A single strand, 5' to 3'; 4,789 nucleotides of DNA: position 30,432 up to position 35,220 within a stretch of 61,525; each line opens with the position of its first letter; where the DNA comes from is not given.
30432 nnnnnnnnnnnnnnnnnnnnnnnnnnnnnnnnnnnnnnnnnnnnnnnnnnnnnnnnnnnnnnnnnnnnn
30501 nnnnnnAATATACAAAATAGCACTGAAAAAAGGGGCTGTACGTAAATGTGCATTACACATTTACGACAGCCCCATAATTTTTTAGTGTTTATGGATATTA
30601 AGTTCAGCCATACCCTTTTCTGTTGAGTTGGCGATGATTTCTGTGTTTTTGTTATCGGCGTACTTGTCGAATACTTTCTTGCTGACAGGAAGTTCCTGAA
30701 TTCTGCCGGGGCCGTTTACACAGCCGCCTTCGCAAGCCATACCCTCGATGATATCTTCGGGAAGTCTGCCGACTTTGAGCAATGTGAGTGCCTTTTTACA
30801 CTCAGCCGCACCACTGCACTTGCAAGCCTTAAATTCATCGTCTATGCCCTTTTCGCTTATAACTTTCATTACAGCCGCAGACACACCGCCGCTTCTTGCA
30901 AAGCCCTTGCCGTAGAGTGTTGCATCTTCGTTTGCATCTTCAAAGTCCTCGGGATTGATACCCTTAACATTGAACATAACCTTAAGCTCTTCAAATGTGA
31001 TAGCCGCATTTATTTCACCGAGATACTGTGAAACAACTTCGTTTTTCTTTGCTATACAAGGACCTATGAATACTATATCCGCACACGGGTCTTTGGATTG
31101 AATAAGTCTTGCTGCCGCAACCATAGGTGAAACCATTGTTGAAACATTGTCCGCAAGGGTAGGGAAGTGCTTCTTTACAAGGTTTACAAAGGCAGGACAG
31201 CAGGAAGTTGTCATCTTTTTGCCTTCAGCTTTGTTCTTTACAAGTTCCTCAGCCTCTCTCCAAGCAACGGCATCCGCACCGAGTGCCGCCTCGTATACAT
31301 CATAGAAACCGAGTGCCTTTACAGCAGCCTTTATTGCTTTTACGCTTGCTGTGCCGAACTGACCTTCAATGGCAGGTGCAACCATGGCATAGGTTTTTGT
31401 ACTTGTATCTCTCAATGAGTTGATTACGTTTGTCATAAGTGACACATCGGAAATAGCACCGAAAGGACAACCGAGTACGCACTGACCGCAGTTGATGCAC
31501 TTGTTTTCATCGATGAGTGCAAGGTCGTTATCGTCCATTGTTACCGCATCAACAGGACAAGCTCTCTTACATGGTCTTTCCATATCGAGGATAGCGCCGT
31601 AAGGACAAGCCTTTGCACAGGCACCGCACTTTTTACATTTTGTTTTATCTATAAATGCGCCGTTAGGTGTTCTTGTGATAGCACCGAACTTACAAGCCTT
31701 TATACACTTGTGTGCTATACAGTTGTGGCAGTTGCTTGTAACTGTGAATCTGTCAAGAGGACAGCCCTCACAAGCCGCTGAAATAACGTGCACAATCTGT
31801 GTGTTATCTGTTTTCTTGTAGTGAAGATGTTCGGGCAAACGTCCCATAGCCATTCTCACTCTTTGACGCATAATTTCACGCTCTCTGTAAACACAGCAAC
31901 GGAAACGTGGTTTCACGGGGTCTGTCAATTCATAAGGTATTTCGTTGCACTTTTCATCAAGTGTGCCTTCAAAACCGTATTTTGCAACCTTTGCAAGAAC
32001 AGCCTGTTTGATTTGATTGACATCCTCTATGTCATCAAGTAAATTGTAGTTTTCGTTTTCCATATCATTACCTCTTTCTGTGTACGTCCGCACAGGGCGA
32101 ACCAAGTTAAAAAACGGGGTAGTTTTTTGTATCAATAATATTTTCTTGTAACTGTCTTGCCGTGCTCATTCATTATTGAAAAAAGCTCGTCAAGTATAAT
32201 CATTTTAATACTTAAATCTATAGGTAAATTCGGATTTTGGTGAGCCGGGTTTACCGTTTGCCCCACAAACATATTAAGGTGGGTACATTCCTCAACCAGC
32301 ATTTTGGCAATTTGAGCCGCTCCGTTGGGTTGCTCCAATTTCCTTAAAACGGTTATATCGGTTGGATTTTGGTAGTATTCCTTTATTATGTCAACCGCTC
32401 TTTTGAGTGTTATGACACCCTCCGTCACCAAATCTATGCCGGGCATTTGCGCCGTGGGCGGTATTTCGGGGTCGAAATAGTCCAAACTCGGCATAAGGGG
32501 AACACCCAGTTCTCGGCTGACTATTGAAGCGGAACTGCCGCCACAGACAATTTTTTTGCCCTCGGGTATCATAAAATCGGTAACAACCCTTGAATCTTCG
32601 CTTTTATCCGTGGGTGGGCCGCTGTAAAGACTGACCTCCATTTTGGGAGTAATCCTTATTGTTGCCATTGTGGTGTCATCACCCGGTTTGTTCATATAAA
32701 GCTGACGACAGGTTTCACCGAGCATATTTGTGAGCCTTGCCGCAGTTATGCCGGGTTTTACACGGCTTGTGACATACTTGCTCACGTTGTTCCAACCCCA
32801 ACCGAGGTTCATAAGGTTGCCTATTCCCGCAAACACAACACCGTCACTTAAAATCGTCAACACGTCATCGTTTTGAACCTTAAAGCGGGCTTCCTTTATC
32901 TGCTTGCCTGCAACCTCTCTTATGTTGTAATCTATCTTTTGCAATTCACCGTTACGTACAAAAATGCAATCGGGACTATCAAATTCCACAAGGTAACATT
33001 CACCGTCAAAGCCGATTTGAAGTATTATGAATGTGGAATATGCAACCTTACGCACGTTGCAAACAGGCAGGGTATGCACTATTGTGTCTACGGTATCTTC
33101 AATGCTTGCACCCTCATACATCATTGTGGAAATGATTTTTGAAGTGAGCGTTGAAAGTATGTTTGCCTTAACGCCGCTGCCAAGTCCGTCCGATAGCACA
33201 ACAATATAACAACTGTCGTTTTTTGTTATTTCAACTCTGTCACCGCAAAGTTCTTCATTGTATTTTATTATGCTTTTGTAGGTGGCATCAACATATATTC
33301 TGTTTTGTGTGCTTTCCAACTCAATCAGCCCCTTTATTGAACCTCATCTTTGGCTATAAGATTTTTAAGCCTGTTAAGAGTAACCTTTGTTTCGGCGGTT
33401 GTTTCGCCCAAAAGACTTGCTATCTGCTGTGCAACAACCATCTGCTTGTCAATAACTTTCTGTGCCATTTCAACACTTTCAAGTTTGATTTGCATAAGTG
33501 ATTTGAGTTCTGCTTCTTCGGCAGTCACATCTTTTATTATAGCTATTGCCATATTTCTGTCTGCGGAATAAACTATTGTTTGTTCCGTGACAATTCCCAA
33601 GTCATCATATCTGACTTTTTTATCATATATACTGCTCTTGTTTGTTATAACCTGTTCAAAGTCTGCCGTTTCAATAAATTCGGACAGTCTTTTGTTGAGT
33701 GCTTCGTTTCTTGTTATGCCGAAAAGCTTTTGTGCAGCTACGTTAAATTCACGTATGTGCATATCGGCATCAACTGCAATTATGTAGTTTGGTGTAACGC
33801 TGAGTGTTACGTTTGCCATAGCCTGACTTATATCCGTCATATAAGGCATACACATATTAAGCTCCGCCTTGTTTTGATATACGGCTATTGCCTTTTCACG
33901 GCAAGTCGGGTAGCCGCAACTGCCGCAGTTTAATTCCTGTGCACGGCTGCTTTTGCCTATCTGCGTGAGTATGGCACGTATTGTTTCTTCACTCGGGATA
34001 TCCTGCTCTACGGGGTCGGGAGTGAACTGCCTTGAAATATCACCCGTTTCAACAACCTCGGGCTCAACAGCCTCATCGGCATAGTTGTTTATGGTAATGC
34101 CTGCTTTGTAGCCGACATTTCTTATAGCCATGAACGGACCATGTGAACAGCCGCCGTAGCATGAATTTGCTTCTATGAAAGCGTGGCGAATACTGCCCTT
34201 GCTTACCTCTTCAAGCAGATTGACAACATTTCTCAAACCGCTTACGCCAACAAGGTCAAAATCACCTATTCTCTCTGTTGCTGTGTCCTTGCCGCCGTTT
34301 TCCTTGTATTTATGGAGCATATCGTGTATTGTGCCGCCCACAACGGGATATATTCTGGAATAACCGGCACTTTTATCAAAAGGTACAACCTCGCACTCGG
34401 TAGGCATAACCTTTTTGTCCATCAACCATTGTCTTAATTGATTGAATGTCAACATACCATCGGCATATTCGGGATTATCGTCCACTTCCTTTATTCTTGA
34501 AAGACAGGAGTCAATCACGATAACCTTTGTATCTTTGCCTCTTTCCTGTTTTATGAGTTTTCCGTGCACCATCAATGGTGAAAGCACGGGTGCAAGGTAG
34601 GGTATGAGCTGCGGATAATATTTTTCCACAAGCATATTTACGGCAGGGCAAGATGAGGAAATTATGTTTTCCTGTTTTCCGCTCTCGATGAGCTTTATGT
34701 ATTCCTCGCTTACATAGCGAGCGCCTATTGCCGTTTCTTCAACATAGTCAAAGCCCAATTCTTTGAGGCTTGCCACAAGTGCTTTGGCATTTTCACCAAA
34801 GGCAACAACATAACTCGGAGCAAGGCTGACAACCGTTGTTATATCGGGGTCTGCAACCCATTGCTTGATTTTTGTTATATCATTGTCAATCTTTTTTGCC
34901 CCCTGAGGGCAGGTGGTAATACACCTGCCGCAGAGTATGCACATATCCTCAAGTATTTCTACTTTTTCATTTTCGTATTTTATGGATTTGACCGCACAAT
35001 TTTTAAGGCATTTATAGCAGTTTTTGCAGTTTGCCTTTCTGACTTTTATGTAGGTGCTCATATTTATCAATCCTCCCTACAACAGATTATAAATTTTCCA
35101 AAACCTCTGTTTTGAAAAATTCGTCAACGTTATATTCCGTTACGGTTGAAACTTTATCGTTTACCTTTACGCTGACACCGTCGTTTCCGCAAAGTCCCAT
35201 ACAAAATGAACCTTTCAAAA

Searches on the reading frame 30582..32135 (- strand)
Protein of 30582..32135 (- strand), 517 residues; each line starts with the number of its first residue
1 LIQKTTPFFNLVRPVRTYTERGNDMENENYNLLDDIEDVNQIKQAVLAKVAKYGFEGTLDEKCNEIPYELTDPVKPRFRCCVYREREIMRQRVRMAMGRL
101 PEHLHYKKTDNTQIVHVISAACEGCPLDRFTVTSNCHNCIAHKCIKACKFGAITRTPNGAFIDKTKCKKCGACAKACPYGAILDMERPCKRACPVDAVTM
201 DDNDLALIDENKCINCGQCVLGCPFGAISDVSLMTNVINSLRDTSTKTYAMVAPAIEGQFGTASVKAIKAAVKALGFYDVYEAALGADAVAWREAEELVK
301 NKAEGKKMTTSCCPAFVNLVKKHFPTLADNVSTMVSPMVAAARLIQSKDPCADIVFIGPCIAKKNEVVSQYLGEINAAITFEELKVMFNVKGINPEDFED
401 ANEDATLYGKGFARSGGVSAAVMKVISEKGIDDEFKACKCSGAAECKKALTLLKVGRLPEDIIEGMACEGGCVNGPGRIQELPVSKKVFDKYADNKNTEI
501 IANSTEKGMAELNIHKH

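Call 9: search_protein_families(library=pfam, proteins=[window:30582-32135:-], max_evalue=0.001)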
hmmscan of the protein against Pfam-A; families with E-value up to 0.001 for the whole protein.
window:30582-32135:- (517 aa): 12 families
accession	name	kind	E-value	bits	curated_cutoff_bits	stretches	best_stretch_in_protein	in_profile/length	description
PF02906.19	Fe_hyd_lg_C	-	2.1e-60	204.8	22.1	1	247-476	2-245/245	Iron only hydrogenase large subunit, C-terminal domain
PF00037.32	Fer4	-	4.9e-16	58.2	21.1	2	161-182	2-23/24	4Fe-4S binding domain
PF12837.12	Fer4_6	-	3.4e-14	52.4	25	2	207-228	3-24/24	4Fe-4S binding domain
PF12838.12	Fer4_7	-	2.3e-12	47.6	27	2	189-227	8-52/52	4Fe-4S dicluster domain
PF13187.11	Fer4_9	-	3.5e-11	43.4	27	2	188-228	7-52/52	4Fe-4S dicluster domain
PF25160.1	LdpA_Fe-S-bd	-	1.3e-09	38.1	27.6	1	184-232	4-47/49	LdpA Fe-S cluster-binding domain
PF12797.12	Fer4_2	-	5e-08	32.8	24.5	2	207-225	4-22/22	4Fe-4S binding domain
PF14697.11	Fer4_21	-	5.7e-08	33.2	35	1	206-229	1-24/59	4Fe-4S dicluster domain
PF13247.11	Fer4_11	-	6.8e-08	33.1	26.2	1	132-182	6-59/100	4Fe-4S dicluster domain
PF13484.11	Fer4_16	-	5.1e-07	30.8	30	0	212-236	1-27/66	4Fe-4S double cluster binding domain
PF13237.11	Fer4_10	-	6.7e-07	29.6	25.5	2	161-224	3-53/53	4Fe-4S dicluster domain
PF12800.12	Fer4_4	-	0.0005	20.6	24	0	211-226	2-17/17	4Fe-4S binding domain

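Call 35: find_homologous_proteins(query=window:30582-32135:-, max_evalue=1e-100)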
Query window:30582-32135:- (517 aa): 5258 proteins with E <= 1e-100 among 8000 candidates; the best 120 are listed.
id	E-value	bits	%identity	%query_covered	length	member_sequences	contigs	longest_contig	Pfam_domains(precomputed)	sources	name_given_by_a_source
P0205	0.0e+0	1071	95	95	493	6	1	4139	PF14697.12,PF02906.20,PF12797.13,PF12837.13,PF13247.12,PF00037.33,PF13484.12,PF12838.13,PF25160.2,PF13237.12,PF13187.12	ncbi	-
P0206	1.3e-276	936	83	94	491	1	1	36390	PF14697.12,PF12837.13,PF13247.12,PF13484.12,PF12838.13,PF12800.13,PF02906.20,PF12797.13,PF00037.33,PF25160.2,PF13237.12,PF13187.12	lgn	-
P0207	1.0e-243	828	73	94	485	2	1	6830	PF14697.12,PF12837.13,PF13247.12,PF13484.12,PF12838.13,PF12800.13,PF02906.20,PF12797.13,PF00037.33,PF25160.2,PF13237.12,PF13187.12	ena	-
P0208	9.9e-240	815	72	94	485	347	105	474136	PF14697.12,PF02906.20,PF12797.13,PF12837.13,PF00037.33,PF13484.12,PF12838.13,PF25160.2,PF13237.12,PF13187.12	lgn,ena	-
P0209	2.0e-237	807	70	94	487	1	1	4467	PF14697.12,PF12837.13,PF13247.12,PF13484.12,PF12838.13,PF12800.13,PF02906.20,PF12797.13,PF00037.33,PF25160.2,PF13237.12,PF13187.12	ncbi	-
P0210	1.1e-230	785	69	94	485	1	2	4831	PF14697.12,PF02906.20,PF12797.13,PF12837.13,PF00037.33,PF13484.12,PF12838.13,PF25160.2,PF13237.12,PF13187.12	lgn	-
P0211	5.2e-229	779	68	94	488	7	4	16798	PF14697.12,PF02906.20,PF12797.13,PF12837.13,PF13247.12,PF00037.33,PF13484.12,PF12838.13,PF25160.2,PF13237.12,PF13187.12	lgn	-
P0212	1.1e-225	768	69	94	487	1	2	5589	PF14697.12,PF02906.20,PF12797.13,PF12837.13,PF00037.33,PF13484.12,PF12838.13,PF25160.2,PF13237.12,PF13187.12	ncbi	-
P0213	7.1e-224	762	68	93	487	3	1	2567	PF14697.12,PF02906.20,PF12797.13,PF12837.13,PF13247.12,PF00037.33,PF13484.12,PF12838.13,PF25160.2,PF13237.12,PF13187.12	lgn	-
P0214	2.2e-223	761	69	94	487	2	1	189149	PF14697.12,PF02906.20,PF12797.13,PF12837.13,PF13247.12,PF00037.33,PF13484.12,PF12838.13,PF25160.2,PF13237.12,PF13187.12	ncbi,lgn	-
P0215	9.9e-223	759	68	94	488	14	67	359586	PF14697.12,PF12837.13,PF13247.12,PF13484.12,PF12838.13,PF12800.13,PF02906.20,PF12797.13,PF00037.33,PF25160.2,PF13237.12,PF13187.12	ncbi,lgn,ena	ncbi:MAG: 4Fe-4S dicluster domain-containing protein [Lachnospirales bacterium]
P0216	1.2e-221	755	67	94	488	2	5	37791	PF14697.12,PF02906.20,PF12797.13,PF12837.13,PF00037.33,PF13484.12,PF12838.13,PF25160.2,PF13237.12,PF12800.13,PF13187.12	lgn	-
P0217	1.3e-221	755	66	94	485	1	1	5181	PF14697.12,PF02906.20,PF12797.13,PF12837.13,PF13247.12,PF00037.33,PF13484.12,PF12838.13,PF25160.2,PF13237.12,PF13187.12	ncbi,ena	-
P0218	1.9e-221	754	67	94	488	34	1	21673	PF14697.12,PF12837.13,PF13247.12,PF13484.12,PF12838.13,PF12800.13,PF02906.20,PF12797.13,PF00037.33,PF25160.2,PF13237.12,PF13187.12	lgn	-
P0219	7.6e-221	752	67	94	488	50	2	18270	PF14697.12,PF12837.13,PF13247.12,PF13484.12,PF12838.13,PF12800.13,PF02906.20,PF12797.13,PF00037.33,PF25160.2,PF13237.12,PF13187.12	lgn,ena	-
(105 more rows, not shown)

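Call 36: find_encoding_contigs(protein=P0206, flank=10000, max_places=2)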
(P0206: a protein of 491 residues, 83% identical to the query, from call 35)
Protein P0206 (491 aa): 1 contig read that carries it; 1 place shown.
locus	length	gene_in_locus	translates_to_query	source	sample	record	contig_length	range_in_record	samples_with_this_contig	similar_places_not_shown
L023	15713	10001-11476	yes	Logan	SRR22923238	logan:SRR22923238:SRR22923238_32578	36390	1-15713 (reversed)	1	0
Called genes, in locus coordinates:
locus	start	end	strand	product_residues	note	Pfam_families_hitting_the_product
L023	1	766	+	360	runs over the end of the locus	PF18075:FtsX_ECD, PF02687:FtsX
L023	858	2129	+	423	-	PF24568:CC_PcsB, PF01551:Peptidase_M23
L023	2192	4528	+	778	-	PF07833:Cu_amine_oxidN1, PF09826:Beta_propel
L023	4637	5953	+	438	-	PF01225:Mur_ligase, PF08245:Mur_ligase_M, PF02875:Mur_ligase_C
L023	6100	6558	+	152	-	PF22811:Zn_ribbon_NrdR, PF03477:ATP-cone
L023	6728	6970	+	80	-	PF01257:2Fe-2S_thioredx (weak)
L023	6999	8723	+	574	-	PF12837:Fer4_6 (faint), PF12838:Fer4_7 (weak), PF13237:Fer4_10 (faint), PF14697:Fer4_21 (faint), PF00037:Fer4 (weak), PF02906:Fe_hyd_lg_C, PF04060:FeS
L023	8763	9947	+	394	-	PF07228:SpoIIE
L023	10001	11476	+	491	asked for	PF12838:Fer4_7 (weak), PF13187:Fer4_9 (weak), PF00037:Fer4, PF12837:Fer4_6 (weak), PF25160:LdpA_Fe-S-bd, PF00037:Fer4, PF12837:Fer4_6, PF02906:Fe_hyd_lg_C, +8 more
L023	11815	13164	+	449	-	PF02878:PGM_PMM_I, PF02879:PGM_PMM_II, PF02880:PGM_PMM_III, PF00408:PGM_PMM_IV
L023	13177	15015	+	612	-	PF13522:GATase_6, PF13537:GATase_7, PF01380:SIS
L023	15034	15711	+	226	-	?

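Call 37: find_encoding_contigs(protein=P0205, flank=10000, max_places=2)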
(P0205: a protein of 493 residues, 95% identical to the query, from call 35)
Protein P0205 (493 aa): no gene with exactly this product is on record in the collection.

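Call 38: find_encoding_contigs(protein=P0208, flank=10000, max_places=2)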
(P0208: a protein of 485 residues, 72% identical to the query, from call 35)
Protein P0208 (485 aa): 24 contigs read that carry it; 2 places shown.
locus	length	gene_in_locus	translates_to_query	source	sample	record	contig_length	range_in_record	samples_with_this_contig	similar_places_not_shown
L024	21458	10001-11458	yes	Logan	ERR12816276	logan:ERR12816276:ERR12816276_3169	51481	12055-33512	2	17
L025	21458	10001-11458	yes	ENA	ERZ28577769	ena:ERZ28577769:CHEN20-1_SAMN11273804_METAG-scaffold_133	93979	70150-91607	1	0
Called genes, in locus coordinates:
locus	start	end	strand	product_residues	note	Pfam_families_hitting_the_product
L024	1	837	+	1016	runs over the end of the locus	PF00535:Glycos_transf_2, PF10111:Glyco_tranf_2_2, PF13641:Glyco_tranf_2_3 (weak), PF00702:Hydrolase (weak)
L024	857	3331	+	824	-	PF00884:Sulfatase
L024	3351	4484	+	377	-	-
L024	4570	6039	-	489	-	PF14821:Thr_synth_N, PF00291:PALP, PF24857:THR4_C (weak)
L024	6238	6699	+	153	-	PF22811:Zn_ribbon_NrdR, PF03477:ATP-cone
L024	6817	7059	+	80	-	PF01257:2Fe-2S_thioredx (weak)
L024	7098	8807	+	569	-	PF12838:Fer4_7 (weak), PF13187:Fer4_9 (weak), PF13237:Fer4_10 (faint), PF00037:Fer4 (weak), PF12837:Fer4_6 (weak), PF02906:Fe_hyd_lg_C, PF04060:FeS, PF00989:PAS (weak)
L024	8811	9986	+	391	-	PF07228:SpoIIE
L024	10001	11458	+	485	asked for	PF12838:Fer4_7 (weak), PF00037:Fer4, PF12837:Fer4_6 (weak), PF13237:Fer4_10 (weak), PF25160:LdpA_Fe-S-bd, PF00037:Fer4, PF12837:Fer4_6, PF02906:Fe_hyd_lg_C, +5 more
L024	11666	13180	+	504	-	PF03553:Na_H_antiporter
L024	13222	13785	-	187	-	PF07833:Cu_amine_oxidN1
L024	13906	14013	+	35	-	-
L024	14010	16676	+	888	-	PF00404:Dockerin_1, PF22842:Pel9A-like_beta_helix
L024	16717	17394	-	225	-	PF04542:Sigma70_r2, PF04545:Sigma70_r4, PF01381:HTH_3 (faint)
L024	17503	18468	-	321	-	PF13623:SurA_N_2, PF13624:SurA_N_3, PF13145:Rotamase_2 (weak)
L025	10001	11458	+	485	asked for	PF12838:Fer4_7 (weak), PF00037:Fer4, PF12837:Fer4_6 (weak), PF13237:Fer4_10 (weak), PF25160:LdpA_Fe-S-bd, PF00037:Fer4, PF12837:Fer4_6, PF02906:Fe_hyd_lg_C, +5 more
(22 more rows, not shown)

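Call 109: search_protein_families(library=phrogs, proteins=[L106:8511-9719:+], max_evalue=0.01)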
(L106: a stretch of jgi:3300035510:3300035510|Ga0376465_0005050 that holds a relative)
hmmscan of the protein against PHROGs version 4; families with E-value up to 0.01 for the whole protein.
L106:8511-9719:+ (402 aa): 0 families

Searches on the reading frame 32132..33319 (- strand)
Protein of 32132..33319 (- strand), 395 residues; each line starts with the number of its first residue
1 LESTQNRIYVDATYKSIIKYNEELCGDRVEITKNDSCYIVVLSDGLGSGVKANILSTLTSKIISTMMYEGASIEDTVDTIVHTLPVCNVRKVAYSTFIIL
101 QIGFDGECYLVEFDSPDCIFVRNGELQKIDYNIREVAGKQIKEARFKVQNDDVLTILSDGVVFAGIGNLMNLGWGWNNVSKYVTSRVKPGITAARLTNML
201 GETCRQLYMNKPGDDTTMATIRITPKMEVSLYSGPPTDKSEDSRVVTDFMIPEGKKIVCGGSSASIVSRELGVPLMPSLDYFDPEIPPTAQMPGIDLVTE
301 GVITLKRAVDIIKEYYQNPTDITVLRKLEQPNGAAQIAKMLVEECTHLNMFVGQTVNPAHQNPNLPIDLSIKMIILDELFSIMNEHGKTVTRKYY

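Call 9: search_protein_families(library=pfam, proteins=[window:32132-33319:-], max_evalue=0.001)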
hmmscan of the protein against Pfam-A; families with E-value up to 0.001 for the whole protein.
window:32132-33319:- (395 aa): 1 family
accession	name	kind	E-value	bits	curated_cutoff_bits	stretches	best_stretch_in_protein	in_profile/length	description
PF07228.17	SpoIIE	-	3.3e-12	47.2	25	1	35-223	2-191/192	Stage II sporulation protein E (SpoIIE)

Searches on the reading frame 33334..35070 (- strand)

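Call 9: search_protein_families(library=pfam, proteins=[window:33334-35070:-], max_evalue=0.001)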
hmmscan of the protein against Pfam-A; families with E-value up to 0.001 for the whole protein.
window:33334-35070:- (578 aa): 12 families
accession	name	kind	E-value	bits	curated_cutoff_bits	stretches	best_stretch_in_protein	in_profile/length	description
PF02906.19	Fe_hyd_lg_C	-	1.3e-45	156.4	22.1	1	79-312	3-245/245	Iron only hydrogenase large subunit, C-terminal domain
PF04060.18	FeS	-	1.1e-10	41.5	23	1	379-409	3-33/33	Putative Fe-S cluster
PF00989.32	PAS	-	1.5e-06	28.7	22.6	1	426-475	10-62/113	PAS fold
PF12837.12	Fer4_6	-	2.2e-06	27.8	25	1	36-58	1-23/24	4Fe-4S binding domain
PF12838.12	Fer4_7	-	4.5e-06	27.5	27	1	14-58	1-52/52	4Fe-4S dicluster domain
PF00037.32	Fer4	-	8.1e-06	25.9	21.1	1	38-58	2-22/24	4Fe-4S binding domain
PF14697.11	Fer4_21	-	1.7e-05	25.3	35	1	10-55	3-52/59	4Fe-4S dicluster domain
PF13237.11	Fer4_10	-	4.7e-05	23.7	25.5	1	10-55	4-53/53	4Fe-4S dicluster domain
PF08448.16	PAS_4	-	6.9e-05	23.5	23.1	1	424-475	2-53/110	PAS fold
PF13484.11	Fer4_16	-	0.00025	22.2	30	0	44-62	2-20/66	4Fe-4S double cluster binding domain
PF13187.11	Fer4_9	-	0.00028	21.3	27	1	14-58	1-51/52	4Fe-4S dicluster domain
PF13426.13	PAS_9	-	0.00035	21.2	27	0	430-516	5-102/103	PAS domain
